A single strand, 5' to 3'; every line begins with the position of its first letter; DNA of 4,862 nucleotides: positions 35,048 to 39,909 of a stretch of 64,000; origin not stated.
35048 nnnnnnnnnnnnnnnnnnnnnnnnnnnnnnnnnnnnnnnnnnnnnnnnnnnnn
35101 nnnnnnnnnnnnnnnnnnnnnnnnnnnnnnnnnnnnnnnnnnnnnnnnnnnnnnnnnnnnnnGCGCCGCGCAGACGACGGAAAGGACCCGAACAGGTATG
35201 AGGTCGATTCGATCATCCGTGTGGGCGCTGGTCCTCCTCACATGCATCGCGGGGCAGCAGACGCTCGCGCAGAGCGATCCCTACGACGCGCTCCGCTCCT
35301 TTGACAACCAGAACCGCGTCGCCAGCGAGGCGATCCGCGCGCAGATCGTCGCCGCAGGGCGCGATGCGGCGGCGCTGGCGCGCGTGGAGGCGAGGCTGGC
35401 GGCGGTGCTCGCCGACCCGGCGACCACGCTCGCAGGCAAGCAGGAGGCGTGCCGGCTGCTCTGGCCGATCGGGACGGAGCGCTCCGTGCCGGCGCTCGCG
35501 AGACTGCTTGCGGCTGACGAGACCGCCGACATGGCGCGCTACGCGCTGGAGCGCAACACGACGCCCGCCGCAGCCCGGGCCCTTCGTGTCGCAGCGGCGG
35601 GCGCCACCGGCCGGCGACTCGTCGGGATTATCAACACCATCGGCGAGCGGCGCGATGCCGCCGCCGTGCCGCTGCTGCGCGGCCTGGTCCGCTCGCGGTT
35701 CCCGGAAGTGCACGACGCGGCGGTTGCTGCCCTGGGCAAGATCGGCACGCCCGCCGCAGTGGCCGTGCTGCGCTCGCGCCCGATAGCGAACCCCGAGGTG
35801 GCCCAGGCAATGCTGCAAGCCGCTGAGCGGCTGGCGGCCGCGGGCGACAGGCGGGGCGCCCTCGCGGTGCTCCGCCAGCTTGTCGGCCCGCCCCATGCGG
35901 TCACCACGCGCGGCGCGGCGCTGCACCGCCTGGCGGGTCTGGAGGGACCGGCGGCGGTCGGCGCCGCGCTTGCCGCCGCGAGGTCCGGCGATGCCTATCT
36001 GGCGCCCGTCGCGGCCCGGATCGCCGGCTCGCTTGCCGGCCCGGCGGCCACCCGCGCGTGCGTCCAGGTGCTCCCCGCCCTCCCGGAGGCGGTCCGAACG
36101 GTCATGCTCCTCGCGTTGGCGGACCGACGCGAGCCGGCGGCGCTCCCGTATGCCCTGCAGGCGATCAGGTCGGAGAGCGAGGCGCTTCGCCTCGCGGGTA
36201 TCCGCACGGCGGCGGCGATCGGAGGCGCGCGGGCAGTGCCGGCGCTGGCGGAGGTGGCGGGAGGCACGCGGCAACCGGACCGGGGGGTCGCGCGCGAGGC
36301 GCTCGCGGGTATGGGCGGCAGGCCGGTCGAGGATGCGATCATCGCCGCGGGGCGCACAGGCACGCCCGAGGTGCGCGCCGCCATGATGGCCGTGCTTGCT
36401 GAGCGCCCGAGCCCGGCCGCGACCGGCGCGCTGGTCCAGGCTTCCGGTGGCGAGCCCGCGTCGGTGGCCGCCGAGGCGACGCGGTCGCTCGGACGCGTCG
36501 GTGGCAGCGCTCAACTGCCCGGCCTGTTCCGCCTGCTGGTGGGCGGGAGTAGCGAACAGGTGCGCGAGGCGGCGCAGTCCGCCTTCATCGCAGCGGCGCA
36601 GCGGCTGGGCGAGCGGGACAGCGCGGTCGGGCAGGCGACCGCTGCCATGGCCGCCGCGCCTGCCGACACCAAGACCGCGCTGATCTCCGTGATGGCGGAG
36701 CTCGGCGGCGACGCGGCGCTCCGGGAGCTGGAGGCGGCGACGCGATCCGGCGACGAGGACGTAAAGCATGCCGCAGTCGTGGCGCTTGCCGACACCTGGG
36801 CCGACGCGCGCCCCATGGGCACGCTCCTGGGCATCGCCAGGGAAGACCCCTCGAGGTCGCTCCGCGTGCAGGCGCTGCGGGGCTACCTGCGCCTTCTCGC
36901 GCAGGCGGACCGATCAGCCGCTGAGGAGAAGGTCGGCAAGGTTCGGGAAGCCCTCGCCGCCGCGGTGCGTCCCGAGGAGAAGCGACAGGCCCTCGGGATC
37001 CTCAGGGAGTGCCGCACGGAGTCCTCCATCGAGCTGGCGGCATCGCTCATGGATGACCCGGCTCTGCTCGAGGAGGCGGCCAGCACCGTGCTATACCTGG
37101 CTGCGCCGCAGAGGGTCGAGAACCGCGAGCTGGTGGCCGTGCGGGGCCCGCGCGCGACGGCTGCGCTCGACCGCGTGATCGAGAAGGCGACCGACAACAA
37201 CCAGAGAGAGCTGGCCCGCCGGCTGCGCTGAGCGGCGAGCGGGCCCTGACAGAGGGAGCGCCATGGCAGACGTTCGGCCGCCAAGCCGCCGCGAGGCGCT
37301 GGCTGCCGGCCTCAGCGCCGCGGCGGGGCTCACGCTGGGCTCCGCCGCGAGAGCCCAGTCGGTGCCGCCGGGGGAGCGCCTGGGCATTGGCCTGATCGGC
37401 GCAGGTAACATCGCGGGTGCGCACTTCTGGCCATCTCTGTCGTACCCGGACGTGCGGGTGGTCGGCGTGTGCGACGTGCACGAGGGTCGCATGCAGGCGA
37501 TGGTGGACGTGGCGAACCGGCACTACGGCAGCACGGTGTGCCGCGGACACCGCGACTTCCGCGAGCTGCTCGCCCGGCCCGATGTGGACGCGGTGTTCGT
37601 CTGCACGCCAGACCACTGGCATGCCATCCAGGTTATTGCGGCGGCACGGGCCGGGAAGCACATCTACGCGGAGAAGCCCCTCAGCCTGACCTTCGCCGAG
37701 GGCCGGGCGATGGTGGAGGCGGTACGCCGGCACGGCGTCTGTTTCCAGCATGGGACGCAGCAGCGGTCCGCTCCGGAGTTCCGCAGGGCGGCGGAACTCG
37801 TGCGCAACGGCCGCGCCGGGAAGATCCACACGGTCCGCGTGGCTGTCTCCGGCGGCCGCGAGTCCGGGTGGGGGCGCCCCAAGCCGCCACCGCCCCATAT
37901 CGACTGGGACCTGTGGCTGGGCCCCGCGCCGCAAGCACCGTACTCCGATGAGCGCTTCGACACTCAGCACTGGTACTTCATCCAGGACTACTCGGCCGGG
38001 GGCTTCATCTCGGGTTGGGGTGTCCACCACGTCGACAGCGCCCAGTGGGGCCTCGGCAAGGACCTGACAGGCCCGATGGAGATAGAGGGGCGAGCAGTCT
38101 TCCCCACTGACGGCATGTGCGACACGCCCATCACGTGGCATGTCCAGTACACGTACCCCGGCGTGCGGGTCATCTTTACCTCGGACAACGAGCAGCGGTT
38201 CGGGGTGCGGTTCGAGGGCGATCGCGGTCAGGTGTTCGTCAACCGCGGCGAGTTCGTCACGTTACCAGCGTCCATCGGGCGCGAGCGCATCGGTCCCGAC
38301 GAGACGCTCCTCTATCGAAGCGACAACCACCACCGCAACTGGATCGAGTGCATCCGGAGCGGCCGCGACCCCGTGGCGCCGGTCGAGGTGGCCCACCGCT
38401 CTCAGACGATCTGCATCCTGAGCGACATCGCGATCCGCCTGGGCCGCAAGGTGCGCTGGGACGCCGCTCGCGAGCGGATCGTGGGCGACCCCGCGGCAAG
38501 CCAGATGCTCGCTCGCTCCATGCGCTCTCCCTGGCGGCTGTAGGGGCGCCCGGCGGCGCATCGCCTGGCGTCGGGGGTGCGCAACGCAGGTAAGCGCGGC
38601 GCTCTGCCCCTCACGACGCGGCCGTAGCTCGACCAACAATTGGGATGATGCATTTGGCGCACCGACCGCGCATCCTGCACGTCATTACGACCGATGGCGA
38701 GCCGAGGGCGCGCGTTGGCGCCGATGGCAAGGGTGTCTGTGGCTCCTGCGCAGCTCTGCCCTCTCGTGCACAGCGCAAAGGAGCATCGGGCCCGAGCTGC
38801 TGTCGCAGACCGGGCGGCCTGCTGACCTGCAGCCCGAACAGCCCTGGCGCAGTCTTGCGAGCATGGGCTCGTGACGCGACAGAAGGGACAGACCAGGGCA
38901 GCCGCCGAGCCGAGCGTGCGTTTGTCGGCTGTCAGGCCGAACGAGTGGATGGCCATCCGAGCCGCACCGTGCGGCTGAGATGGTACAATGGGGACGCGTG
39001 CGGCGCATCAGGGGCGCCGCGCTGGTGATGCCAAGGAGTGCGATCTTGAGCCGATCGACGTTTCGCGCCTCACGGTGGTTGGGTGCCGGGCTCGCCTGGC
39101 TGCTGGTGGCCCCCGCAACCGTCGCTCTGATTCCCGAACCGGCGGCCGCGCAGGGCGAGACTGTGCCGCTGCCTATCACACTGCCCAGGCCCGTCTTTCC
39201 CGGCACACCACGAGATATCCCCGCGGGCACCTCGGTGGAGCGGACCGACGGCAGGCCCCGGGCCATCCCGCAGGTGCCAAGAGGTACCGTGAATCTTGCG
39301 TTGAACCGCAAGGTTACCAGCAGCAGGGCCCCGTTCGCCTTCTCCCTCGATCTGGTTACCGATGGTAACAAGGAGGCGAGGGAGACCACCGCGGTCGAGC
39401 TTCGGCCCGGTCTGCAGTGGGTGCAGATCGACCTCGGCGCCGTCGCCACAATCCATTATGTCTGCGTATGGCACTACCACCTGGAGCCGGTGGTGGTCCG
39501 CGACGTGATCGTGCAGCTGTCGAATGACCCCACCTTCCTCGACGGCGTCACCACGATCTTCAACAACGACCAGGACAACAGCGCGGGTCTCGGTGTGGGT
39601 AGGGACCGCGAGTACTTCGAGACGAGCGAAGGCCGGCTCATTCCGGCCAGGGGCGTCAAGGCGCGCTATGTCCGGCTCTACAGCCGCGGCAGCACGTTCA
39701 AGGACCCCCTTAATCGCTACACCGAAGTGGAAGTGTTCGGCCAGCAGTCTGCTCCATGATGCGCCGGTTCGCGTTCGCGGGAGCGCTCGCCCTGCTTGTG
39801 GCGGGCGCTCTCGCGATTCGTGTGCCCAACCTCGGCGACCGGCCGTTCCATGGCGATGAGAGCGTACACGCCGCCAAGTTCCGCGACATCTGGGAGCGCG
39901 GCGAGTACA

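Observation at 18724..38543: Recurring two-gene module: Tat-exported Gfo/Idh/MocA dehydrogenase followed by a secreted HEAT-repeat protein (two copies about 14 kb apart)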

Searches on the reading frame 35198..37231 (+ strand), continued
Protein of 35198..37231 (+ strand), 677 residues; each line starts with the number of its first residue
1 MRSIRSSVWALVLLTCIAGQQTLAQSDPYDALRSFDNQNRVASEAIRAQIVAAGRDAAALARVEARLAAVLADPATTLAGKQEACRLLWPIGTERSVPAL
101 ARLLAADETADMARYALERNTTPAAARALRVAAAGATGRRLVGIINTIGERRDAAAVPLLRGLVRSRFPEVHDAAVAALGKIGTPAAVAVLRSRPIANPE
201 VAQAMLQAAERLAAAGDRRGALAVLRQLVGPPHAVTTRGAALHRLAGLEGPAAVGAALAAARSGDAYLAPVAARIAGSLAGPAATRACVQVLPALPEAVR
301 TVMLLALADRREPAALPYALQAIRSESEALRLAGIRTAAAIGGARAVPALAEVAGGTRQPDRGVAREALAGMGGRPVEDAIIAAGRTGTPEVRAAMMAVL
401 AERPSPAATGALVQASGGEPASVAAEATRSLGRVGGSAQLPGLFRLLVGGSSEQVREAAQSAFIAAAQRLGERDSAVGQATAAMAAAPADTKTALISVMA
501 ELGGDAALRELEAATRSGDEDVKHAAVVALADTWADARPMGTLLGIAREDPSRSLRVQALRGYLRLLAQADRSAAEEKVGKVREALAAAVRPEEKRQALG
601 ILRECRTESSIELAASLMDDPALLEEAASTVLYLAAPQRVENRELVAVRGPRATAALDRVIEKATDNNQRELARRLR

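Call 68: find_encoding_contigs(protein=P0058, flank=6000, max_places=2)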
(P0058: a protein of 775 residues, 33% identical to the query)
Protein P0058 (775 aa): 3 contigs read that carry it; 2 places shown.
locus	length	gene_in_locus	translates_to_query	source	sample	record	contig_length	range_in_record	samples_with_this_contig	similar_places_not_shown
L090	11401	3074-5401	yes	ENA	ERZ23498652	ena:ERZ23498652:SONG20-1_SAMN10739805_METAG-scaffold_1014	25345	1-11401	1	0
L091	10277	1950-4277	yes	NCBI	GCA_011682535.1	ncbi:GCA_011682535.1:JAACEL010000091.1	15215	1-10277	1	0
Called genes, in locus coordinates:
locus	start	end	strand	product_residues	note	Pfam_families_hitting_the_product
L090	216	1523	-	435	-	-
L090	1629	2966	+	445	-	PF01408:GFO_IDH_MocA, PF22725:GFO_IDH_MocA_C3 (faint), PF19051:GFO_IDH_MocA_C2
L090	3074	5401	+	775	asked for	PF13646:HEAT_2 (weak), PF02985:HEAT (faint), PF13646:HEAT_2, PF00754:F5_F8_type_C, PF22633:F5_F8_type_C_2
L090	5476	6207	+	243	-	PF06439:3keto-disac_hyd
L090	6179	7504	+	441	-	PF10518:TAT_signal (faint), PF01408:GFO_IDH_MocA, PF22725:GFO_IDH_MocA_C3 (faint), PF19051:GFO_IDH_MocA_C2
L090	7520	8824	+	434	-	PF01408:GFO_IDH_MocA, PF19051:GFO_IDH_MocA_C2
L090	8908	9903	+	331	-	PF00348:polyprenyl_synt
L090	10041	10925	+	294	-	PF01261:AP_endonuc_2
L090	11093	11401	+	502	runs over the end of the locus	PF01408:GFO_IDH_MocA, PF22725:GFO_IDH_MocA_C3, PF02894:GFO_IDH_MocA_C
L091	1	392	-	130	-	?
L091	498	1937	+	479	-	PF01408:GFO_IDH_MocA, PF22725:GFO_IDH_MocA_C3 (faint), PF19051:GFO_IDH_MocA_C2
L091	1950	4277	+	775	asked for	PF13646:HEAT_2 (weak), PF02985:HEAT (faint), PF13646:HEAT_2, PF00754:F5_F8_type_C, PF22633:F5_F8_type_C_2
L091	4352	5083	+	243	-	PF06439:3keto-disac_hyd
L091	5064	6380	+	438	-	PF10518:TAT_signal (faint), PF01408:GFO_IDH_MocA, PF22725:GFO_IDH_MocA_C3 (faint), PF19051:GFO_IDH_MocA_C2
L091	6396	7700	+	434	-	PF01408:GFO_IDH_MocA, PF19051:GFO_IDH_MocA_C2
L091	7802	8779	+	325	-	PF00348:polyprenyl_synt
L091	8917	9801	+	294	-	PF01261:AP_endonuc_2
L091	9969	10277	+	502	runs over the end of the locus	PF01408:GFO_IDH_MocA, PF22725:GFO_IDH_MocA_C3, PF02894:GFO_IDH_MocA_C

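Call 70: search_protein_families(library=pfam, proteins=[L089:3-1193:+], max_evalue=0.01)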
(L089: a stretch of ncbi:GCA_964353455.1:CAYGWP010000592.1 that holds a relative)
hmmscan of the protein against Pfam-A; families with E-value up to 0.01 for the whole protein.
L089:3-1193:+ (396 aa): 2 families
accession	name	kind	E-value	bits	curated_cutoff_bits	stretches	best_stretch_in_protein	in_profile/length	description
PF19051.5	GFO_IDH_MocA_C2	-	7.2e-30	104.8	23.3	1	164-395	44-253/254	Oxidoreductase family, C-terminal alpha/beta domain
PF01408.29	GFO_IDH_MocA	-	2.1e-13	51.5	24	1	36-122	31-119/120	Oxidoreductase family, NAD-binding Rossmann fold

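Call 101: search_protein_representatives(alignment_id=A4)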
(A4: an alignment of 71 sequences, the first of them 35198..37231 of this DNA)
Query: 71 sequences, 683 profile positions. Proteins with E-value up to 0.001 (for the whole library): 166150; up to 1e-10: 64432; up to 1e-30: 14180. The best 150 are listed.
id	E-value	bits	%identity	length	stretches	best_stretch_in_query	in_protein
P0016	1.2e-218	744.7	-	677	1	1-681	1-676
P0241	1.5e-217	741.0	-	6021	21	306-544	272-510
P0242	1.2e-215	734.7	-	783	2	24-679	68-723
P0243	6.2e-214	729.1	-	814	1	24-667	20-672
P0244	6.7e-214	728.9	-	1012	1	20-681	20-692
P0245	1.8e-213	727.5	-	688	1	7-682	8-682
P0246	1.5e-212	724.5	-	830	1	10-679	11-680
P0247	2.8e-212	723.6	-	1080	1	24-681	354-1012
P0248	1.8e-211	720.9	-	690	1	7-682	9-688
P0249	1.8e-210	717.6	-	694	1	10-680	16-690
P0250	3.8e-210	716.5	-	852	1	7-680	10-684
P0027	5.4e-209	712.7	-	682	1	6-682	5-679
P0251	6.6e-209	712.4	-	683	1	7-681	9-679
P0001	4.1e-208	709.8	-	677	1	1-679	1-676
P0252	4.5e-208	709.7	-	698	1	9-682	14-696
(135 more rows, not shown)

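Call 106: search_protein_families(library=pfam, alignment_id=A8, max_evalue=0.00001)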
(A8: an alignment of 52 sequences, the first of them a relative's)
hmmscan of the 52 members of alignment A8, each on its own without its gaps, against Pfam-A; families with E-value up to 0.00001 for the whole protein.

A. member 1, P0242 (783 aa): 6 families
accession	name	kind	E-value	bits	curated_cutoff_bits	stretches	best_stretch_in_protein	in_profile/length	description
PF13646.12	HEAT_2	-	2.1e-38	130.9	27.7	2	178-249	3-75/88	HEAT repeats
PF03130.22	HEAT_PBS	-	7e-13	48.1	20.9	0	385-409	1-25/27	PBS lyase HEAT-like repeat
PF02985.28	HEAT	-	4.5e-11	42.4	23.5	0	563-587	2-26/31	HEAT repeat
PF13513.12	HEAT_EZ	-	9.3e-07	29.7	27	0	561-587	28-54/55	HEAT-like repeat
PF06283.17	ThuA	-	2.9e-06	28.1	33.4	1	28-63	174-209/209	Trehalose utilisation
PF12717.13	Cnd1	-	5.4e-06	27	26.4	0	204-252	57-104/162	non-SMC mitotic condensation complex subunit 1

B. families by the number of members that match (of 52 scanned): 16 families
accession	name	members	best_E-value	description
PF13646.12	HEAT_2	52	1.7e-51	HEAT repeats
PF02985.28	HEAT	37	2.1e-15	HEAT repeat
PF03130.22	HEAT_PBS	27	1.4e-19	PBS lyase HEAT-like repeat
PF06283.17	ThuA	20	1.2e-47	Trehalose utilisation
PF00514.29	Arm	11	3.4e-10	Armadillo/beta-catenin-like repeat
PF13513.12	HEAT_EZ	9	3.4e-07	HEAT-like repeat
PF00754.31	F5_F8_type_C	5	9e-38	F5/8 type C domain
PF06439.18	3keto-disac_hyd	4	1.1e-38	3-keto-disaccharide hydrolase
PF01261.30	AP_endonuc_2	4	9.7e-18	Xylose isomerase-like TIM barrel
PF22633.2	F5_F8_type_C_2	3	1.5e-27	NedA-like, galactose-binding domain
PF11838.14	ERAP1_C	2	1.3e-08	ERAP1-like C-terminal domain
PF01347.28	Vitellogenin_N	2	1.8e-06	Lipoprotein amino terminal region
PF14100.11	DUF6807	1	7.1e-56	Family of unknown function (DUF6807)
PF08305.17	NPCBM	1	7.4e-28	NPCBM/NEW2 domain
PF03422.21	CBM_6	1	1.1e-11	Carbohydrate binding module (family 6)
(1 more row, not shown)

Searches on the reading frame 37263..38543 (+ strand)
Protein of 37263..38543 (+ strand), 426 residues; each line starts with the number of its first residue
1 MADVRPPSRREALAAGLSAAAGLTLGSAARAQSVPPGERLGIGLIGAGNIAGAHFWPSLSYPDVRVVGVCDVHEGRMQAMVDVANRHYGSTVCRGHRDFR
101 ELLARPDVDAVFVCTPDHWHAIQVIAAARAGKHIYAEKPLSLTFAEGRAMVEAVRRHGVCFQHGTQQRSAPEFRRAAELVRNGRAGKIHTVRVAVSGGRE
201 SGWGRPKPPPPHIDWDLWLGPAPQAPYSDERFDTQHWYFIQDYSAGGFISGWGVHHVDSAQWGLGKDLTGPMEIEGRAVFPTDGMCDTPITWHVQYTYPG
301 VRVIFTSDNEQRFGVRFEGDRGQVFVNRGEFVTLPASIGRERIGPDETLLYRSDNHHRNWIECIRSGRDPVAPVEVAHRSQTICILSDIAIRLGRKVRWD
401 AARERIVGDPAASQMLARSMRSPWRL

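Call 8: search_protein_families(library=pfam, proteins=[window:37263-38543:+], max_evalue=0.01)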
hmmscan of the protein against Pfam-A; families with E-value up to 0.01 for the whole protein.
window:37263-38543:+ (426 aa): 3 families
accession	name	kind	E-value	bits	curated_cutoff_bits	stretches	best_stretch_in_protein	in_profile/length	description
PF19051.5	GFO_IDH_MocA_C2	-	1.3e-26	94.1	23.3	1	206-425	45-253/254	Oxidoreductase family, C-terminal alpha/beta domain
PF01408.29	GFO_IDH_MocA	-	5.6e-22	79.1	24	1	41-164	2-119/120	Oxidoreductase family, NAD-binding Rossmann fold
PF22725.1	GFO_IDH_MocA_C3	-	3.1e-06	27.6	27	0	231-313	30-108/124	GFO/IDH/MocA C-terminal domain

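Call 9: search_protein_families(library=ncbifam, proteins=[window:37263-38543:+], max_evalue=0.01)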
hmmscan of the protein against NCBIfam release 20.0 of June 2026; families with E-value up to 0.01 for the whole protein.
window:37263-38543:+ (426 aa): 9 families
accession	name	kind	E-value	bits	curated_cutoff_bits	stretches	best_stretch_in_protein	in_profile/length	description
NF058561.1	BT_2158_fam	equivalog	3.9e-30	104.9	750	1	8-299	1-286/487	glycoside 3-dehydrogenase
TIGR04380.1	myo_inos_iolG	equivalog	3.8e-29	101.6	355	1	40-193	2-150/330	inositol 2-dehydrogenase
NF052479.1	LevoglcsnDh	equivalog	7.7e-21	74.2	650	1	39-193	3-159/386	levoglucosan dehydrogenase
NF040723.1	UDP-GlcNAcDh_Arch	equivalog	3.1e-16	59.8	450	1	41-193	2-146/302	UDP-N-acetylglucosamine 3-dehydrogenase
NF041392.1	XylDh_Gfo6_Halo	equivalog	2.3e-14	52.9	350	1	78-193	53-168/350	D-xylose 1-dehydrogenase Gfo6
NF052679.1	InsChiInosDhIolG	equivalog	7.4e-12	44.9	540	1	40-192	3-152/343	bifunctional inositol 2-dehydrogenase/D-chiro-inositol 1-dehydrogenase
NF008607.0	PRK11579.1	subfamily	4.2e-07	29.3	330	1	94-190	51-147/346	oxidoreductase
NF058563.1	BT_2159_fam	equivalog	8.5e-06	25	650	1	42-194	3-149/350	disaccharide 3-dehydrogenase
NF007574.0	PRK10206.1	equivalog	1.3e-05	24.5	352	1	97-191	55-149/345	oxidoreductase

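Call 93: find_related_loci(query=A6, collection=metagenome_contigs, flank=5000)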
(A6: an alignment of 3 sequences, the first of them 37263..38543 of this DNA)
Query A6 (426 aa) in metagenome_contigs; peptide patterns used: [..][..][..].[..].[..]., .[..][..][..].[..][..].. (x = any residue, [..] = any of these).
600 stretches matched a pattern (row limit reached: there are more); 529 encode a relative of the query (tblastn E <= 1e-3); the best 80 are kept; 80 distinct loci.
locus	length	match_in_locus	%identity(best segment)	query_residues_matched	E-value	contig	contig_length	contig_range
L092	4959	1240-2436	51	36-426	4e-126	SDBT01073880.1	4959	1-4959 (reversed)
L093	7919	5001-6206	50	31-426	4e-124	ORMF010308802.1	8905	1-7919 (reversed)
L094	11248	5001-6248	47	33-426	6e-120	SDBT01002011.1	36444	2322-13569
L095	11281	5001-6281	45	9-426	4e-118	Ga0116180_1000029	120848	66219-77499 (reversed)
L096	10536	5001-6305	44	8-426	5e-116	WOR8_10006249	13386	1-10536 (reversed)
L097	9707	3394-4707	45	10-425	1e-115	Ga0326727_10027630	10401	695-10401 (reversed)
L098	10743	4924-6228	43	8-426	2e-114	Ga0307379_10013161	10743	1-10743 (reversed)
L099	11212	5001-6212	45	36-426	7e-114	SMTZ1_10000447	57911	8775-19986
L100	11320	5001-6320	44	11-426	7e-114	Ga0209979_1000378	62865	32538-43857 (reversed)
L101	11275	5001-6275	45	17-424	3e-113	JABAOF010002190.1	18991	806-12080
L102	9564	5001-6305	45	8-426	9e-113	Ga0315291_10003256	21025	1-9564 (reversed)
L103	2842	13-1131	49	59-426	1e-116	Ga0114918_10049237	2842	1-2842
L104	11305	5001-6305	44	8-426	2e-111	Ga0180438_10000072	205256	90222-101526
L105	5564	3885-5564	47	33-426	1e-111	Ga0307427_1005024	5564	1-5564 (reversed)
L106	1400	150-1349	47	33-426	2e-120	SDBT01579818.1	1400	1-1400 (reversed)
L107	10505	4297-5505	45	31-425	2e-110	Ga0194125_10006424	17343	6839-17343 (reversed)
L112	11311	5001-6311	43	8-426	8e-108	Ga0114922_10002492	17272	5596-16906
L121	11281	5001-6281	43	10-426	3e-104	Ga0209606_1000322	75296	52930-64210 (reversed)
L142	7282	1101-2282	42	34-426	9e-98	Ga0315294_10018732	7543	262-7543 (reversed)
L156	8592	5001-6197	42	33-426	8e-94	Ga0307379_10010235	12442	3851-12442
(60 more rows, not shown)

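Call 97: search_protein_families(library=pfam, proteins=[L094:6324-7289:+, L096:6335-7267:+, L099:6216-7214:+, L112:6333-7367:+, L092:2364-3380:+, L156:3346-4641:+, L107:2099-4216:+, L105:2359-3777:+, L121:6250-7128:+, L142:5095-6090:+], max_evalue=0.001)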
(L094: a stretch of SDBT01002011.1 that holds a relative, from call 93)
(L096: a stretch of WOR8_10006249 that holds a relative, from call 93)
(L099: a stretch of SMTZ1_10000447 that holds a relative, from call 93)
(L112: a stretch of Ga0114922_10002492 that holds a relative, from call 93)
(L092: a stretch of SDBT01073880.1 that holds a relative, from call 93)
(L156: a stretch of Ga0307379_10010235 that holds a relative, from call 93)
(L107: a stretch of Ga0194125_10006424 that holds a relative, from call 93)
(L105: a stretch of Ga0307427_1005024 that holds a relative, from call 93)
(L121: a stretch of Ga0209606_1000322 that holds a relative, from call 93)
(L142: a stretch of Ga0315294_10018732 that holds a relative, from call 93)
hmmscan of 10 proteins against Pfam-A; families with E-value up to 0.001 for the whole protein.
L094:6324-7289:+ (322 aa): 1 family
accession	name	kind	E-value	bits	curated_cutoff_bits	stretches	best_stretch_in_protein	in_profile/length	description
PF06283.17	ThuA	-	4.6e-36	125.5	33.4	1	70-299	5-209/209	Trehalose utilisation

L096:6335-7267:+ (311 aa): 1 family
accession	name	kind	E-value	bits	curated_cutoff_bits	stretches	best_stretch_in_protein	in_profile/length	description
PF14100.11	DUF6807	-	8.6e-59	199.8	27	1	44-303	1-269/270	Family of unknown function (DUF6807)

L099:6216-7214:+ (333 aa): 1 family
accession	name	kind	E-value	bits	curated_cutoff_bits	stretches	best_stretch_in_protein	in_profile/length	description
PF14100.11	DUF6807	-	2e-63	215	27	1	57-313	2-267/270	Family of unknown function (DUF6807)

L112:6333-7367:+ (345 aa): 1 family
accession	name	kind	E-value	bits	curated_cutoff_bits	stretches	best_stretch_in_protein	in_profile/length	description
PF14100.11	DUF6807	-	1.8e-66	225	27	1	54-315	2-269/270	Family of unknown function (DUF6807)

L092:2364-3380:+ (339 aa): 1 family
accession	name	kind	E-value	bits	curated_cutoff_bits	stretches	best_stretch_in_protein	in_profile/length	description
PF06283.17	ThuA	-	6.7e-44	151.1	33.4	1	91-311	1-209/209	Trehalose utilisation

L156:3346-4641:+ (432 aa): 1 family
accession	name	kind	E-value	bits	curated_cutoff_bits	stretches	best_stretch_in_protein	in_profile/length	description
PF06283.17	ThuA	-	3.2e-28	99.9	33.4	1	170-409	3-209/209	Trehalose utilisation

L107:2099-4216:+ (706 aa): 1 family
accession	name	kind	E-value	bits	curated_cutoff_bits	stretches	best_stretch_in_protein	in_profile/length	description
PF14100.11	DUF6807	-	6.4e-58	196.9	27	1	436-695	1-269/270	Family of unknown function (DUF6807)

L105:2359-3777:+ (473 aa): 1 family
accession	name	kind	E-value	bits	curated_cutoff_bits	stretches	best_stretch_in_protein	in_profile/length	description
PF14100.11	DUF6807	-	7.8e-49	167.1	27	1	196-458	3-267/270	Family of unknown function (DUF6807)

L121:6250-7128:+ (293 aa): 1 family
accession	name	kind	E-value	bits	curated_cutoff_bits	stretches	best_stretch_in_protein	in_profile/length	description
PF06283.17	ThuA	-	6.4e-26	92.3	33.4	1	125-287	50-208/209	Trehalose utilisation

L142:5095-6090:+ (332 aa): 1 family
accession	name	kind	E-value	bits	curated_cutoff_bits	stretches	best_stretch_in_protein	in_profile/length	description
PF06283.17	ThuA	-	2.1e-42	146.2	33.4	1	94-317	1-209/209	Trehalose utilisation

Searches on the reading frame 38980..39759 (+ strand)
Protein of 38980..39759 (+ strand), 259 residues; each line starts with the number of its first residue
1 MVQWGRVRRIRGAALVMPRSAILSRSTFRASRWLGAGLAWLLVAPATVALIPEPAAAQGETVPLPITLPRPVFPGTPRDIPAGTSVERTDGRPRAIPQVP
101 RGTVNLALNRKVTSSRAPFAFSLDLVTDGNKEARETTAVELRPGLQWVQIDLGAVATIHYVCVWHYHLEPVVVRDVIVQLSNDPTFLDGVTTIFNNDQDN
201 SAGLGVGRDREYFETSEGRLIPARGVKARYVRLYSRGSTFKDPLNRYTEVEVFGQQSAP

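Call 13: search_protein_families(library=pfam, proteins=[window:38980-39759:+], max_evalue=0.001)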
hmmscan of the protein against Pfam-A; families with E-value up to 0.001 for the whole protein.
window:38980-39759:+ (259 aa): 2 families
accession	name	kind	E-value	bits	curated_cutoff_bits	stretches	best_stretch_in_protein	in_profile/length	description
PF22633.2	F5_F8_type_C_2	-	6.4e-06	27.1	27.8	1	126-200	2-71/91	NedA-like, galactose-binding domain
PF00754.31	F5_F8_type_C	-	0.00016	22.2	28.2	1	122-237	13-114/127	F5/8 type C domain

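Call 72: search_protein_families(library=ncbifam, proteins=[window:38980-39759:+], max_evalue=0.001)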
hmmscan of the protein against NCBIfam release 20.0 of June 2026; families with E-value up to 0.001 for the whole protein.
window:38980-39759:+ (259 aa): 0 families
